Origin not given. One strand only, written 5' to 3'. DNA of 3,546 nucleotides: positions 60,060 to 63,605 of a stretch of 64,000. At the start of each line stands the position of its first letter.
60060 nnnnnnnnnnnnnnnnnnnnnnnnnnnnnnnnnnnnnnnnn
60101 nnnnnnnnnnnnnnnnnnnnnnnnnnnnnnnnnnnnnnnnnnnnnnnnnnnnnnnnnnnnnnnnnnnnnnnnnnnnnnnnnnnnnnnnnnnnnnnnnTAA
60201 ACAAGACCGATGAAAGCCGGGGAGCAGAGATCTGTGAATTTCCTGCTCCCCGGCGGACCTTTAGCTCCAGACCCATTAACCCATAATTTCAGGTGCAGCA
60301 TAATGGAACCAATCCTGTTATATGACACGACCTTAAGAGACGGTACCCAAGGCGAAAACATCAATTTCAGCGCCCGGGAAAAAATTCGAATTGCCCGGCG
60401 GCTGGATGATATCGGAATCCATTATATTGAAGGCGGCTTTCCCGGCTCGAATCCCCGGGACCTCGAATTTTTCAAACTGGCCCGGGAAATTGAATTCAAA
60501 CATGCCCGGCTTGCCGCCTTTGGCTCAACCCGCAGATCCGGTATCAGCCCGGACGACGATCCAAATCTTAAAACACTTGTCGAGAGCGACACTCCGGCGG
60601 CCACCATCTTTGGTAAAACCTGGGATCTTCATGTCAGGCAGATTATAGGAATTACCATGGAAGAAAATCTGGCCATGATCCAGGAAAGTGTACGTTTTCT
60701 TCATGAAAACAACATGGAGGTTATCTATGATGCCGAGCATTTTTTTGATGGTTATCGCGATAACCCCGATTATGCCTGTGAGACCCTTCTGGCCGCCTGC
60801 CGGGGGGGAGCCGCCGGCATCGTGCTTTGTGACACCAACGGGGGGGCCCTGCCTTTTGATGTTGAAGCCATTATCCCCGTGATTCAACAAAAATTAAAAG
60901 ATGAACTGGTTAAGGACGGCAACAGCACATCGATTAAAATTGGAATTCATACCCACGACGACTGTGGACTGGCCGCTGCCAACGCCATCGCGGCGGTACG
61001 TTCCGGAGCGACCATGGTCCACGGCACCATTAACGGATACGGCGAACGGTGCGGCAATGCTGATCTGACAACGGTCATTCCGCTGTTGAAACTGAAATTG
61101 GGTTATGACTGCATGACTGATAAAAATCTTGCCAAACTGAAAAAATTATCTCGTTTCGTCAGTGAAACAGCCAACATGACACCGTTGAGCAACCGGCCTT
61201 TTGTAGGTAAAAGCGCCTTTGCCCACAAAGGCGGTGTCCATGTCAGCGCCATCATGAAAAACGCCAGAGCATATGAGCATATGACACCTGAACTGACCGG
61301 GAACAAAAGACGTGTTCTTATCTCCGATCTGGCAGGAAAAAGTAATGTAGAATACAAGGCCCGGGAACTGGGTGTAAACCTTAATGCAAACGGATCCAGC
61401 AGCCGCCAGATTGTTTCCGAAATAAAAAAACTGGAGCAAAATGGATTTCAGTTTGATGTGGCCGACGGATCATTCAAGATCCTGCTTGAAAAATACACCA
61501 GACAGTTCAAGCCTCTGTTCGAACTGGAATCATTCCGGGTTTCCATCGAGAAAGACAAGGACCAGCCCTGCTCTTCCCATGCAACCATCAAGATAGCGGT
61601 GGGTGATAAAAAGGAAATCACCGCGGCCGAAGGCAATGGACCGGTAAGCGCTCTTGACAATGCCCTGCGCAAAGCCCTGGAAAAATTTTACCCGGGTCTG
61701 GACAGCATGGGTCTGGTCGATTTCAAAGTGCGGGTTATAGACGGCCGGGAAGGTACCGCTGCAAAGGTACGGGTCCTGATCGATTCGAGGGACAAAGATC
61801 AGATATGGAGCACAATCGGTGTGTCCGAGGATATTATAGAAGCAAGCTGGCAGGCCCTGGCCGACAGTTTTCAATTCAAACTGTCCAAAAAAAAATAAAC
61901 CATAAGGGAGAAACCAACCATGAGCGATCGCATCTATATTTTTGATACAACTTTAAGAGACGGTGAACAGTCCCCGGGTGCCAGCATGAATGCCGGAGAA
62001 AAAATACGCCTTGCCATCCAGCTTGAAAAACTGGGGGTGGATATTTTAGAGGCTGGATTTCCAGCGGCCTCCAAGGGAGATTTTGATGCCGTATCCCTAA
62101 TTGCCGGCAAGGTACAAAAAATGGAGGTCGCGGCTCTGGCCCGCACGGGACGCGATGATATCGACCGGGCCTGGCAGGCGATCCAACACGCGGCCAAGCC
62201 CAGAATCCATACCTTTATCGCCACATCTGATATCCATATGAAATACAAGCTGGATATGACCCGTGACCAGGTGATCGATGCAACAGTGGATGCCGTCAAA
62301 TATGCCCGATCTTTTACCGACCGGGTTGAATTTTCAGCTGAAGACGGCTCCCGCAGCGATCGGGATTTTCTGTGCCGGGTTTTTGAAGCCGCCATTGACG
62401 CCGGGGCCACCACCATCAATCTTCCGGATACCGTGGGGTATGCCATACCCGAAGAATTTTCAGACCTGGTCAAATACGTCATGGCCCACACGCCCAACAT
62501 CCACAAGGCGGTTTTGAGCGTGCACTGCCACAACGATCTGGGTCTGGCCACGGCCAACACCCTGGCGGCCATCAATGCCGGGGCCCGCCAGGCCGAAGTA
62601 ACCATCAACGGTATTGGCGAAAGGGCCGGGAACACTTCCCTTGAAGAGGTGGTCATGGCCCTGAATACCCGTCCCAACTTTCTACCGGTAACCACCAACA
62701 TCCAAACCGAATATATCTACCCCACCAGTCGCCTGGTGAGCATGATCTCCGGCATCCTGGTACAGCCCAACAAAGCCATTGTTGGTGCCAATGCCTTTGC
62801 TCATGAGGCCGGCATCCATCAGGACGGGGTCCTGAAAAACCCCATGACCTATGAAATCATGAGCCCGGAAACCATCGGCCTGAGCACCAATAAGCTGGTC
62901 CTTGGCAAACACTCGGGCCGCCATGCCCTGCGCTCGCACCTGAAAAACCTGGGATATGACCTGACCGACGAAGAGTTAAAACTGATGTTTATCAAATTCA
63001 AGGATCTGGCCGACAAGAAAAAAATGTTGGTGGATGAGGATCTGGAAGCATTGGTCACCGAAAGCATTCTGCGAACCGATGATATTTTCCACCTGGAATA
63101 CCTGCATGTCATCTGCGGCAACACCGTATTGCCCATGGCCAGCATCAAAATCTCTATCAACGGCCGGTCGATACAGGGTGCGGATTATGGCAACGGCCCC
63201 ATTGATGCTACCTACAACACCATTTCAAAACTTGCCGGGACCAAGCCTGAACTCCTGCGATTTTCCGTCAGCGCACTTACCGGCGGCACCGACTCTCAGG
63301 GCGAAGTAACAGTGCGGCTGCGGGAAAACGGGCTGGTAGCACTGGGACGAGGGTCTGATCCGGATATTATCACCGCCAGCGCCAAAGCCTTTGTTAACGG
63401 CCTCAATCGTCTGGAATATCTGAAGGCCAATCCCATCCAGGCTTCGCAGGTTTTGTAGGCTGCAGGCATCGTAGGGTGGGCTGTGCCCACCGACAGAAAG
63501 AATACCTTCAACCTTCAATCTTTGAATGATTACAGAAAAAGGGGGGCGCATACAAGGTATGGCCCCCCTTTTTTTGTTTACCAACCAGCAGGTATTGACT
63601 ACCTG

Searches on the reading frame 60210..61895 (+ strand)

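Call 7: search_protein_families(library=ncbifam, proteins=[window:60210-61895:+])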
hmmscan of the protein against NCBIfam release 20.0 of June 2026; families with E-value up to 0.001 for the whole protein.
window:60210-61895:+ (562 aa): 23 families
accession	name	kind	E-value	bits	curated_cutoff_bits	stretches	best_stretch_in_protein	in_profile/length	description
TIGR00977.1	citramal_synth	equivalog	3.6e-209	695.4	450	1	35-561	2-520/526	citramalate synthase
NF002085.0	PRK00915.1-2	subfamily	8.8e-85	285.3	517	1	29-560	8-502/504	2-isopropylmalate synthase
NF002086.0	PRK00915.1-3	equivalog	3.2e-78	263.5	532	1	33-555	5-499/516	2-isopropylmalate synthase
NF002088.0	PRK00915.1-5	equivalog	1.7e-77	261.1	697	1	33-555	2-496/514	2-isopropylmalate synthase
TIGR00973.1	leuA_bact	equivalog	1.6e-75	254.5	598.7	1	35-552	2-491/494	2-isopropylmalate synthase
TIGR02090.1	LEU1_arch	subfamily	1.4e-70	238.3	484.75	1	36-417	2-356/363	isopropylmalate/citramalate/homocitrate synthases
NF002084.0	PRK00915.1-1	equivalog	1.2e-67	228.7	748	1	34-552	4-494/523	2-isopropylmalate synthase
NF002087.0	PRK00915.1-4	equivalog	5.8e-67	226.4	729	1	34-553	6-498/516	2-isopropylmalate synthase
NF041069.1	IPMS_Sufob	equivalog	1.3e-62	212.2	600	1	37-419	3-360/371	isopropylmalate synthase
TIGR02146.1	LysS_fung_arch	equivalog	3.2e-61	207.5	413.55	1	38-406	2-343/344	homocitrate synthase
TIGR02660.1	nifV_homocitr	equivalog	1e-56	192.8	462.9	1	35-408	2-348/365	homocitrate synthase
NF042434.1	IPMS_Lepto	equivalog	5.3e-37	127.7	500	1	35-396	6-359/374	2-isopropylmalate synthase LeuA2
NF042433.1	CitmalDyn_Leptosp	equivalog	3.7e-35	121.5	950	1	36-545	9-498/514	(R)-citramalate synthase CimA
NF002991.1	PRK03739.1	subfamily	8.2e-27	94.1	455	1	214-552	206-546/550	2-isopropylmalate synthase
TIGR00970.1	leuA_yeast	equivalog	4.4e-20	71.7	697.4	1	238-551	234-556/564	2-isopropylmalate synthase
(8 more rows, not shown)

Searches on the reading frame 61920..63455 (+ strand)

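Call 7: search_protein_families(library=ncbifam, proteins=[window:61920-63455:+])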
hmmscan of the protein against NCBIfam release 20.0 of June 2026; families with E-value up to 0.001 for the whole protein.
window:61920-63455:+ (512 aa): 26 families (the best 25 are shown)
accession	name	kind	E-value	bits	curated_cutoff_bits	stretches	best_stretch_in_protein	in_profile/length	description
NF002086.0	PRK00915.1-3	equivalog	6.8e-236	783.7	532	1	2-503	4-506/516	2-isopropylmalate synthase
NF002087.0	PRK00915.1-4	equivalog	1.1e-224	746.7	729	1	1-503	3-507/516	2-isopropylmalate synthase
TIGR00973.1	leuA_bact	equivalog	2e-218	725.8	598.7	1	4-496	1-494/494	2-isopropylmalate synthase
NF002088.0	PRK00915.1-5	equivalog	1.9e-197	656.8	697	1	4-504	3-504/514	2-isopropylmalate synthase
NF002084.0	PRK00915.1-1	equivalog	9.1e-185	615.1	748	1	1-498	1-499/523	2-isopropylmalate synthase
NF002085.0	PRK00915.1-2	subfamily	1.7e-157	525.2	517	1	3-499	12-500/504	2-isopropylmalate synthase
TIGR02090.1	LEU1_arch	subfamily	3.8e-134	447.4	484.75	1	5-379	1-363/363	isopropylmalate/citramalate/homocitrate synthases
NF041069.1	IPMS_Sufob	equivalog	2.8e-133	444.8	600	1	5-381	1-367/371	isopropylmalate synthase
TIGR02660.1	nifV_homocitr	equivalog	3.9e-96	322.5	462.9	1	5-378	2-364/365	homocitrate synthase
TIGR02146.1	LysS_fung_arch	equivalog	2.2e-87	293.5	413.55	1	7-361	1-343/344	homocitrate synthase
NF042434.1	IPMS_Lepto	equivalog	3e-83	279.8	500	1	3-367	4-373/374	2-isopropylmalate synthase LeuA2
TIGR00977.1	citramal_synth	equivalog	3.9e-70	236.6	450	1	5-437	2-447/526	citramalate synthase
NF042433.1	CitmalDyn_Leptosp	equivalog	6.8e-59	199.8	950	1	3-451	6-457/514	(R)-citramalate synthase CimA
NF002991.1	PRK03739.1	subfamily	1.5e-49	169.2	455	1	10-497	32-550/550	2-isopropylmalate synthase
TIGR00970.1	leuA_yeast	equivalog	1.8e-40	139.1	697.4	1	9-306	31-343/564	2-isopropylmalate synthase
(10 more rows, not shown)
